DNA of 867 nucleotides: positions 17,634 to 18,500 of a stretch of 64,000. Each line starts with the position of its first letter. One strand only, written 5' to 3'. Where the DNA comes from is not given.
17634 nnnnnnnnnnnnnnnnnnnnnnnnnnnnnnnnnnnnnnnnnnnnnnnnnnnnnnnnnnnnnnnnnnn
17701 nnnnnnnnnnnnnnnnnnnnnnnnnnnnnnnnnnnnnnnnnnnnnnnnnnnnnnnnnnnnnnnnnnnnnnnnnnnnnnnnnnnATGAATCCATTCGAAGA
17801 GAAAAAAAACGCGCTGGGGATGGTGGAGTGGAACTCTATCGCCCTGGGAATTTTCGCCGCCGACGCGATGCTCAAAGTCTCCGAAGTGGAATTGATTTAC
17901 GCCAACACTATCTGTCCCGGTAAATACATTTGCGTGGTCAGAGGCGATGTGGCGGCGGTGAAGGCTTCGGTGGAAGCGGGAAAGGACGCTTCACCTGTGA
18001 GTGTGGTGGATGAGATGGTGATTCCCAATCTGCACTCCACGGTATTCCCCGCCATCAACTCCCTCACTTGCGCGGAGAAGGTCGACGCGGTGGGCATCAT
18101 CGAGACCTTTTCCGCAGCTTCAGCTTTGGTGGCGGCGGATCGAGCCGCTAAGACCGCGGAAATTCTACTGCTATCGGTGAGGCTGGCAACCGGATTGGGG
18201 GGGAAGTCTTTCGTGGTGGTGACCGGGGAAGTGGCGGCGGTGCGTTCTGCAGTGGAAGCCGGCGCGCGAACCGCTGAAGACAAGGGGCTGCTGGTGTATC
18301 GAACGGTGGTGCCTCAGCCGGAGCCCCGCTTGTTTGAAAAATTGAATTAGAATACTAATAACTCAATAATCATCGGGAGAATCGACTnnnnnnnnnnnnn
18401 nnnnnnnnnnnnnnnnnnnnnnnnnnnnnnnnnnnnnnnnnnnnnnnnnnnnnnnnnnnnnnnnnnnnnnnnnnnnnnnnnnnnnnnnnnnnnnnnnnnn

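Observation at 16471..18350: Translationally coupled PduS-like and PduT-like pair with no other microcompartment genes in 64 kb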

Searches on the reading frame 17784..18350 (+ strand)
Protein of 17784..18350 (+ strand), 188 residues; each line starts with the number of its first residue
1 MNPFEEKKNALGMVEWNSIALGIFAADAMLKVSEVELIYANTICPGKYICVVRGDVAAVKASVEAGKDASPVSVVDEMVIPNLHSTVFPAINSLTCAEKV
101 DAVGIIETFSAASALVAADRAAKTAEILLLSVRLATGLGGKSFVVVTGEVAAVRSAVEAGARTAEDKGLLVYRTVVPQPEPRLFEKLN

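Call 3: search_protein_families(library=pfam, proteins=[window:17784-18350:+], max_evalue=0.01)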
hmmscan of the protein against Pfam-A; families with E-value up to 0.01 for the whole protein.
window:17784-18350:+ (188 aa): 1 family
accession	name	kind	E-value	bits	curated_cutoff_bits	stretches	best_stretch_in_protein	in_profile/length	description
PF00936.24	BMC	-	3.1e-46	155.7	24.5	2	10-82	1-74/75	BMC domain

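Call 4: search_protein_families(library=ncbifam, proteins=[window:17784-18350:+], max_evalue=0.01)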
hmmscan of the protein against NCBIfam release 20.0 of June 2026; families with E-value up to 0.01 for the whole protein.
window:17784-18350:+ (188 aa): 9 families
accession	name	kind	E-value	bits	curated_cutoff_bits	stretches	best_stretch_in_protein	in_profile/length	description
TIGR02526.1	eut_PduT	equivalog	1.9e-37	128.7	250.3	1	8-184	2-179/182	ethanolamine utilization microcompartment shell protein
NF053791.1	BMC_CsoS1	equivalog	5.8e-21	74.6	166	2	9-80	7-77/93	alpha-carboxysome major shell protein CsoS1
NF012018.0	PRK15474.1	equivalog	9.1e-21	74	133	2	9-84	2-79/97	ethanolamine utilization microcompartment protein EutM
NF053792.1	beta_CO2some_O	equivalog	1e-20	74.1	270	2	7-131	5-142/205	beta-carboxysome assembly protein CcmO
NF012010.0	PRK15466.1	equivalog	3.3e-19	69.5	218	2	9-70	3-64/166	ethanolamine utilization microcompartment protein EutK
TIGR04501.1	microcomp_PduB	equivalog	3.5e-07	30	310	1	96-163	135-205/225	microcompartment protein PduB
NF011944.0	PRK15415.1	equivalog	5.2e-07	29.3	173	2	96-161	179-247/269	propanediol utilization microcompartment protein PduB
NF011934.0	PRK15405.1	equivalog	0.00077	19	198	0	72-151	8-84/217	ethanolamine utilization microcompartment protein EutL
TIGR04502.1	microcomp_EutL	equivalog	0.0063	16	300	0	73-151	6-81/214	ethanolamine utilization microcompartment protein EutL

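Call 8: find_homologous_proteins(query=window:17784-18350:+, max_evalue=0.00001)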
Query window:17784-18350:+ (188 aa): 2352 proteins with E <= 0.00001 among 3622 candidates; the best 120 are listed.
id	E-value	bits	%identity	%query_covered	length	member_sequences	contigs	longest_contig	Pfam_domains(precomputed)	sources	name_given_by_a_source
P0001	7.1e-112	389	100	100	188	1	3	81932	PF00936.25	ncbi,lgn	-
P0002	7.1e-94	331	84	100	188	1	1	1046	PF00936.25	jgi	jgi:microcompartment protein CcmL/EutN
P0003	9.4e-94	330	83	100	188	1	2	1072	PF00936.25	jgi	jgi:microcompartment protein CcmL/EutN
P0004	1.1e-92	327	84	100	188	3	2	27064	PF00936.25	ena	-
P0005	1.7e-92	326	81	100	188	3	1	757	PF00936.25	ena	-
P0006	1.6e-91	323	80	100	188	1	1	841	PF00936.25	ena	-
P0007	1.4e-89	317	80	99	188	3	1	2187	PF00936.25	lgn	-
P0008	3.0e-89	316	77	100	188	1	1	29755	PF00936.25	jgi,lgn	-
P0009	7.9e-89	314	79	100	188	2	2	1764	PF00936.25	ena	-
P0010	1.0e-87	311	77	100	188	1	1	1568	PF00936.25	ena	-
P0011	1.1e-87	310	79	100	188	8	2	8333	PF00936.25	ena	-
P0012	5.3e-86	305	85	94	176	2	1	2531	PF00936.25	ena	-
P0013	1.7e-85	303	77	100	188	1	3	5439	PF00936.25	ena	-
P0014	1.6e-84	300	74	100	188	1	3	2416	PF00936.25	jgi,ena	-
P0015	3.0e-82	293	78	94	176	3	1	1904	PF00936.25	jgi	jgi:microcompartment protein CcmL/EutN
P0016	1.4e-80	287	76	94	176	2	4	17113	PF00936.25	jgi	-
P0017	2.9e-80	286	78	94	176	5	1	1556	PF00936.25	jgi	-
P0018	2.6e-76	273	74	94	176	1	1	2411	PF00936.25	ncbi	-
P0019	1.1e-63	232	61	99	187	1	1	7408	PF00936.25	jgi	-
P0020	1.4e-63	232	64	95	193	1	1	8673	PF00936.25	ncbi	-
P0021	2.4e-63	231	63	96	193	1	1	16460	PF00936.25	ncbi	-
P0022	4.9e-63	230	63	96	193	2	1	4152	PF00936.25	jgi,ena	-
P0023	4.9e-63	230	63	96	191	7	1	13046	PF00936.25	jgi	-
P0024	7.0e-63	230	63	96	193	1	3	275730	PF00936.25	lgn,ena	-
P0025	8.5e-63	229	63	96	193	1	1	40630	PF00936.25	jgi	jgi:microcompartment protein CcmL/EutN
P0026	2.3e-62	228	62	98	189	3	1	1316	PF00936.25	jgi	-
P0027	4.4e-62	227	62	97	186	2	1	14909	PF00936.25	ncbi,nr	ncbi:MAG: BMC domain-containing protein [candidate division KSB1 bacterium]|nr:BMC domain-containing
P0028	6.7e-62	227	63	95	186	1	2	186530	PF00936.25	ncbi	-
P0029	7.7e-62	226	59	99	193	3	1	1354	PF00936.25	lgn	-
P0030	1.1e-61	226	62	97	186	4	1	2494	PF00936.25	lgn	-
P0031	4.8e-61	224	59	97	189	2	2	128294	PF00936.25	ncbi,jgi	-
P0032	5.5e-61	224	62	96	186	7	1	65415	PF00936.25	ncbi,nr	ncbi:MAG: BMC domain-containing protein [Calditrichaeota bacterium]|nr:BMC domain-containing protein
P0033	7.7e-61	223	59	97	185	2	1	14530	PF00936.25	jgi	jgi:microcompartment protein CcmL/EutN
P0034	9.6e-61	223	55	100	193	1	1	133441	PF00936.25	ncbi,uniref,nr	ncbi:propanediol utilization protein [candidate division LCP-89 bacterium B3_LCP]|uniref:Propanediol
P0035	9.7e-61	223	58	99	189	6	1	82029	PF00936.25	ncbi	-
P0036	1.8e-60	222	58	96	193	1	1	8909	PF00936.25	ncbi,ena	-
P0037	4.7e-60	221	59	96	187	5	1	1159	PF00936.25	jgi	jgi:microcompartment protein CcmL/EutN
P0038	5.8e-60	220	58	96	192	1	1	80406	PF00936.25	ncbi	-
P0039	7.3e-60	220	58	96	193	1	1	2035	PF00936.25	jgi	jgi:microcompartment protein CcmL/EutN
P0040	8.1e-60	220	57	99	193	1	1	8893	PF00936.25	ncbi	ncbi:MAG: BMC domain-containing protein [bacterium]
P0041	2.2e-59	218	58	96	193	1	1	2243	PF00936.25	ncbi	ncbi:MAG: BMC domain-containing protein [bacterium]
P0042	4.0e-59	218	60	95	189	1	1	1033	PF00936.25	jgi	jgi:microcompartment protein CcmL/EutN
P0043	5.8e-59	217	56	99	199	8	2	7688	PF00936.25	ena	-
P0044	6.1e-59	217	60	96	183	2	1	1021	PF00936.25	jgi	-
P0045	7.9e-59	217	59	98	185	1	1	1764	PF00936.25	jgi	jgi:microcompartment protein CcmL/EutN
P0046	1.3e-58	216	58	97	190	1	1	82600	PF00936.25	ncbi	-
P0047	1.3e-58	216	57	96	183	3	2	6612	PF00936.25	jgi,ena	jgi:microcompartment protein CcmL/EutN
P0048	1.4e-58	216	58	97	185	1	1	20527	PF00936.25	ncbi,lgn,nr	ncbi:BMC domain-containing protein [candidate division KSB1 bacterium]|nr:BMC domain-containing prot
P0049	3.0e-58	215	57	96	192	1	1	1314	PF00936.25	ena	-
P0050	4.4e-58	214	56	95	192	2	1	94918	PF00936.25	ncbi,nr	ncbi:MAG: BMC domain-containing protein [bacterium]|nr:BMC domain-containing protein [bacterium]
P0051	1.5e-57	212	57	99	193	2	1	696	PF00936.25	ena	-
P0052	1.7e-56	209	56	96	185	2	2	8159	PF00936.25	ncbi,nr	ncbi:BMC domain-containing protein [bacterium]|nr:BMC domain-containing protein [bacterium] MBU16525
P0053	1.8e-56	209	56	96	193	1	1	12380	PF00936.25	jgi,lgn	-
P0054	1.0e-55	206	56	96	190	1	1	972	PF00936.25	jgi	jgi:microcompartment protein CcmL/EutN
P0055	7.4e-55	204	54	97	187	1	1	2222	PF00936.25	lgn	-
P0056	5.4e-54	201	56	97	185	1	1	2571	PF00936.25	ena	-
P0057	8.7e-54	200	54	95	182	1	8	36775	PF00936.25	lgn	-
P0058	2.7e-53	199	54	95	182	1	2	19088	PF00936.25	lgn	-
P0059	3.8e-53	198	57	93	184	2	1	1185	PF00936.25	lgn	-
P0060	3.9e-53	198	56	95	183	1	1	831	PF00936.25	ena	-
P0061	5.0e-53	198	54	95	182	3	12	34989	PF00936.25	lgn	-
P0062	5.1e-53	198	54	96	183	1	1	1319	PF00936.25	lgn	-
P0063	6.0e-53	197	54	97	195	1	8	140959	PF00936.25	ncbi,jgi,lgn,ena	-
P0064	9.5e-53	197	56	96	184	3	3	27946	PF00936.25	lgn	-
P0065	1.3e-52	196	56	95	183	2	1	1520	PF00936.25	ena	-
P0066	1.5e-52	196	55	95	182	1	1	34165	PF00936.25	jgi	-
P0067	2.0e-52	196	55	95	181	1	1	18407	PF00936.25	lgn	-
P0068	2.8e-52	195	52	97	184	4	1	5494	PF00936.25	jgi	jgi:microcompartment protein CcmL/EutN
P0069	2.9e-52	195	56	95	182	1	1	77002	PF00936.25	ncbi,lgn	-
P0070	3.7e-52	195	54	96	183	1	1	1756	PF00936.25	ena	-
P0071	4.5e-52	195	54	96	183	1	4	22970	PF00936.25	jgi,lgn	jgi:microcompartment protein CcmL/EutN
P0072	4.6e-52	195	54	96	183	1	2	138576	PF00936.25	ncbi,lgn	-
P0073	4.6e-52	195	54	95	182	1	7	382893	PF00936.25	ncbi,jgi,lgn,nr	ncbi:MAG TPA: BMC domain-containing protein [Clostridia bacterium]|jgi:microcompartment protein CcmL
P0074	5.2e-52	194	53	96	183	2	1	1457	PF00936.25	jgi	jgi:microcompartment protein CcmL/EutN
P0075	5.5e-52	194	54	96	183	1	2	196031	PF00936.25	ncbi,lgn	-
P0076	6.3e-52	194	54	95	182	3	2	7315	PF00936.25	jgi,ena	jgi:microcompartment protein CcmL/EutN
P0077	8.8e-52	194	56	96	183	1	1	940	PF00936.25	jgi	jgi:microcompartment protein CcmL/EutN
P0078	9.1e-52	194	54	96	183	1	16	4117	PF00936.25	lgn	-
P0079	9.2e-52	194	55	95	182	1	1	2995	PF00936.25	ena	-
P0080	1.1e-51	193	54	93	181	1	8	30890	PF00936.25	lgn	-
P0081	1.2e-51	193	54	95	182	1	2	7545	PF00936.25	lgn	-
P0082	1.3e-51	193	54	96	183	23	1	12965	PF00936.25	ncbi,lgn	-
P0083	1.3e-51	193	55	95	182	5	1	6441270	PF00936.25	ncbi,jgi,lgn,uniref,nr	ncbi:BMC domain-containing protein [Candidatus Formimonas warabiya]|uniref:Propanediol utilization p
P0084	1.4e-51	193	54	96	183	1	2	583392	PF00936.25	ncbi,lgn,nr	ncbi:MAG: BMC domain-containing protein [Bryobacterales bacterium]|nr:BMC domain-containing protein 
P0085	1.8e-51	193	54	96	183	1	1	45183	PF00936.25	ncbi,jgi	jgi:microcompartment protein CcmL/EutN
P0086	1.9e-51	193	56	95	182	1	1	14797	PF00936.25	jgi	-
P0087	2.0e-51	193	54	96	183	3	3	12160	PF00936.25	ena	-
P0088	2.3e-51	192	54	95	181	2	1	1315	PF00936.25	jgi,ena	-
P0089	2.6e-51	192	54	96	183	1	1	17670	PF00936.25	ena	-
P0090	2.7e-51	192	64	80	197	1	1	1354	PF00936.25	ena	-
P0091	3.2e-51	192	56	94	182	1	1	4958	PF00936.25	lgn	-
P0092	3.6e-51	192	53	95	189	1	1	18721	PF00936.25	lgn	-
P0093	3.9e-51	192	52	91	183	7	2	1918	PF00936.25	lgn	-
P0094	4.2e-51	191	52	95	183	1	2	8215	PF00936.25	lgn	-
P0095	7.4e-51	191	54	95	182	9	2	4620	PF00936.25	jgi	jgi:microcompartment protein CcmL/EutN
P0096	7.7e-51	191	53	96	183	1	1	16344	PF00936.25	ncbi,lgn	-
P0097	7.7e-51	191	55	95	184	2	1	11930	PF00936.25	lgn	-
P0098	7.8e-51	191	54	95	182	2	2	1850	PF00936.25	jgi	jgi:microcompartment protein CcmL/EutN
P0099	1.1e-50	190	52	96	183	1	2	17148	PF00936.25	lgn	-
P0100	1.1e-50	190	53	95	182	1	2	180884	PF00936.25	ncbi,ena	-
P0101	1.1e-50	190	54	94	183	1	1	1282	PF00936.25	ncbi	-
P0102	1.2e-50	190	56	95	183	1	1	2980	PF00936.25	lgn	-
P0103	1.4e-50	190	56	93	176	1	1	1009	PF00936.25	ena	-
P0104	1.5e-50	190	53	94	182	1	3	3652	PF00936.25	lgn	-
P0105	1.6e-50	190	54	95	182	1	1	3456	PF00936.25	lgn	-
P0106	2.1e-50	189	53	95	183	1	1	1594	PF00936.25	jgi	-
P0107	2.3e-50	189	49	95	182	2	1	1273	PF00936.25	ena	-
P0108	2.7e-50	189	55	91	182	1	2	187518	PF00936.25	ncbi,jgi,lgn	ncbi:MAG: BMC domain-containing protein [Bacillota bacterium]|jgi:microcompartment protein CcmL/EutN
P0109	2.7e-50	189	56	94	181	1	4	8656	PF00936.25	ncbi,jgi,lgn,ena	jgi:microcompartment protein CcmL/EutN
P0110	2.8e-50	189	54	95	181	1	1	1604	PF00936.25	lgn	-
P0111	2.9e-50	189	51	96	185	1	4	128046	PF00936.25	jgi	-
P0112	2.9e-50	189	56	96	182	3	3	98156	PF00936.25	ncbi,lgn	-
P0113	3.1e-50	189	56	94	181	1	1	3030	PF00936.25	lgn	-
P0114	3.4e-50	188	53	95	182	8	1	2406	PF00936.25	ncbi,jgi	jgi:microcompartment protein CcmL/EutN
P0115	4.8e-50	188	55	94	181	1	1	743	PF00936.25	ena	-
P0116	5.1e-50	188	56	94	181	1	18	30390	PF00936.25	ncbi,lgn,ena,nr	ncbi:MAG: BMC domain-containing protein [Oscillibacter sp.]|nr:BMC domain-containing protein [Oscill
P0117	5.5e-50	188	53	95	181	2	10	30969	PF00936.25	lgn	-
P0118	6.2e-50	188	55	94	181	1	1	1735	PF00936.25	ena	-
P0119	6.5e-50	188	56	94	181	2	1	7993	PF00936.25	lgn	-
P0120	7.8e-50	187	51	96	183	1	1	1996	PF00936.25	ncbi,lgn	-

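Call 9: find_encoding_contigs(protein=window:17784-18350:+, flank=10000, max_places=10)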
Protein window:17784-18350:+ (188 aa): 3 contigs read that carry it; 2 places shown.
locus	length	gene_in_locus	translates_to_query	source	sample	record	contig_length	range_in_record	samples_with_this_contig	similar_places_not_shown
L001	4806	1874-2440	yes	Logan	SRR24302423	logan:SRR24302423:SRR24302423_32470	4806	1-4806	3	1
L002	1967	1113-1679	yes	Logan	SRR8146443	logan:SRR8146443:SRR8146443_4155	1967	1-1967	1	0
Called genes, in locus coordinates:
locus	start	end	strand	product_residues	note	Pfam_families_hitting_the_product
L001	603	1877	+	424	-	PF01512:Complex1_51K, PF13187:Fer4_9 (faint), PF10531:SLBB, PF13183:Fer4_8 (faint), PF12797:Fer4_2 (faint), PF13484:Fer4_16 (faint), PF13534:Fer4_17, PF13375:RnfC_N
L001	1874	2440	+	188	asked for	PF00936:BMC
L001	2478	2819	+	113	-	PF01740:STAS, PF13466:STAS_2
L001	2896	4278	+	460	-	PF01590:GAF, PF13185:GAF_2, PF13492:GAF_3, PF07228:SpoIIE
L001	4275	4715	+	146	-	PF13581:HATPase_c_2, PF02518:HATPase_c (faint)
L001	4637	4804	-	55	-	?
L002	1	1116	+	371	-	?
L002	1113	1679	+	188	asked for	PF00936:BMC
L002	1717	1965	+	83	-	?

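Call 10: list_cluster_members(proteins=[P0001, P0004, P0008, P0024, P0028, P0031, P0035, P0038, P0046, P0063])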
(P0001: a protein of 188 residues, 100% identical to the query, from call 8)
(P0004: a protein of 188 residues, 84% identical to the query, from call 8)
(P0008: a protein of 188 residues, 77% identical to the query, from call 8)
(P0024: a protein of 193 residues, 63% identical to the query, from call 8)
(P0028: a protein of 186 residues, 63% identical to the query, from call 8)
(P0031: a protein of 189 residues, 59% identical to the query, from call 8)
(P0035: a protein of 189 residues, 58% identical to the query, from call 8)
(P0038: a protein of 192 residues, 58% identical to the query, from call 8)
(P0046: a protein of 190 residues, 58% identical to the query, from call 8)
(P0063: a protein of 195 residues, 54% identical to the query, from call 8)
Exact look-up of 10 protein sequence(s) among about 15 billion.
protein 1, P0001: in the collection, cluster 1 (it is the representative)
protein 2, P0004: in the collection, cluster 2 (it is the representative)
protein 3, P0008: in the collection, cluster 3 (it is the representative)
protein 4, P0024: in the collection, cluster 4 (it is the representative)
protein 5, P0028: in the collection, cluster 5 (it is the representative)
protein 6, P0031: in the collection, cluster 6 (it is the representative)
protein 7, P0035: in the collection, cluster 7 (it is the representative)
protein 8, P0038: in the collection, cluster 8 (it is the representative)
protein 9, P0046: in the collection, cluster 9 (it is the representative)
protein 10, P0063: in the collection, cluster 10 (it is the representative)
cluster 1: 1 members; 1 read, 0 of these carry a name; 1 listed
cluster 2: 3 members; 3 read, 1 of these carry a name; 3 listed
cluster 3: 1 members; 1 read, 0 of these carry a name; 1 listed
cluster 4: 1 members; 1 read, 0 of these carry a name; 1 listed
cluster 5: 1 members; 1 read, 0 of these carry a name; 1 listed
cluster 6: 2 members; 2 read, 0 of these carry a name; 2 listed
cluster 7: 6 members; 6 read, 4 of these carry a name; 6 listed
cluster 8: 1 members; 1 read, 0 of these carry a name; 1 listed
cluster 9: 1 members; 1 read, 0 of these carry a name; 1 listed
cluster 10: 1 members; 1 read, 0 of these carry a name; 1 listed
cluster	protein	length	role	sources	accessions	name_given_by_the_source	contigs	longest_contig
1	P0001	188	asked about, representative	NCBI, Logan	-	-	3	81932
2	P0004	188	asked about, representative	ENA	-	-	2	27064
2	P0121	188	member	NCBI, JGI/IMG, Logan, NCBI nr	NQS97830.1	MAG: BMC domain-containing protein [candidate division Zixibacteria bacterium] | BMC domain-containing protein [Candidatus Tariuqbacter arcticus]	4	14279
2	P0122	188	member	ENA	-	-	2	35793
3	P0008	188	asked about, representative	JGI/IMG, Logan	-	-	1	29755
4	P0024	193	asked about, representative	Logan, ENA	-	-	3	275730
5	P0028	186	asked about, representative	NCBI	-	-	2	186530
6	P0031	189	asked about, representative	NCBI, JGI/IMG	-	-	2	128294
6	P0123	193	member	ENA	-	-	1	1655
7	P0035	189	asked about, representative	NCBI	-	-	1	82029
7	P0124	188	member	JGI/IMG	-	microcompartment protein CcmL/EutN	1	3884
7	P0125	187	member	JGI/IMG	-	microcompartment protein CcmL/EutN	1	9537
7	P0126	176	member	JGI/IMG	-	microcompartment protein CcmL/EutN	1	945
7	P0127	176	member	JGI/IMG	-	microcompartment protein CcmL/EutN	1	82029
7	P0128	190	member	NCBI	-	-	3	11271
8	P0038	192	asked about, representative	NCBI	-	-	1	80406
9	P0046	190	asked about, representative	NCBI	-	-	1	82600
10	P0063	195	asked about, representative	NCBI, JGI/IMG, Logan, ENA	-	-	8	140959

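Call 11: find_related_loci(query=window:17784-18350:+, collection=genome_contigs, flank=10000)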
Query window:17784-18350:+ (188 aa) in genome_contigs; peptide patterns used: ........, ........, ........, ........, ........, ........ (x = any residue, [..] = any of these).
545 stretches matched a pattern; 8 encode a relative of the query (tblastn E <= 1e-3); 8 distinct loci.
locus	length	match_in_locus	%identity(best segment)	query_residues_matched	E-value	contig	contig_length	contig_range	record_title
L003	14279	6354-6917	83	1-188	3e-103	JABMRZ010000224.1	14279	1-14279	MAG: Candidatus Tariuqbacter arcticus isolate bin.685 k141_3068177, whole genome shotgun sequence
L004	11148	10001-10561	79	1-187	2e-98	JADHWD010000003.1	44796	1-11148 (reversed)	MAG: bacterium isolate BS750m-G18 BS-750m-C683, whole genome shotgun sequence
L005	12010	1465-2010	58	6-187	4e-61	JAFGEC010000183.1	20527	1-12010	MAG: candidate division KSB1 bacterium isolate Zod_Metabat.1209 k87_2452978, whole genome shotgun sequence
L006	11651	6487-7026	49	8-187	2e-50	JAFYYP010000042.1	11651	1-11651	MAG: Bacillota bacterium isolate RGIG7540 Water_buffalos_Omasum-1__c319778, whole genome shotgun sequence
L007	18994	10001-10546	48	8-187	4e-47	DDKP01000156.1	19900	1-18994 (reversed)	MAG TPA_asm: Firmicutes bacterium UBA2595 UBA2595_contig_236, whole genome shotgun sequence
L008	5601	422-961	48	8-187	6e-46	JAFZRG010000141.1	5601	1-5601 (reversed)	MAG: Bacillota bacterium isolate RGIG8025 Water_buffalos_Rumen-1__c609529, whole genome shotgun sequence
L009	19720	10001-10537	47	9-187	7e-37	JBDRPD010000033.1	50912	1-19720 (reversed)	MAG: Elusimicrobiota bacterium isolate MEGAHIT-group-2.10 k141_590790, whole genome shotgun sequence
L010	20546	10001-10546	51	3-187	3e-26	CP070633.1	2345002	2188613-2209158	MAG: Candidatus Coatesbacteria bacterium isolate bin961 chromosome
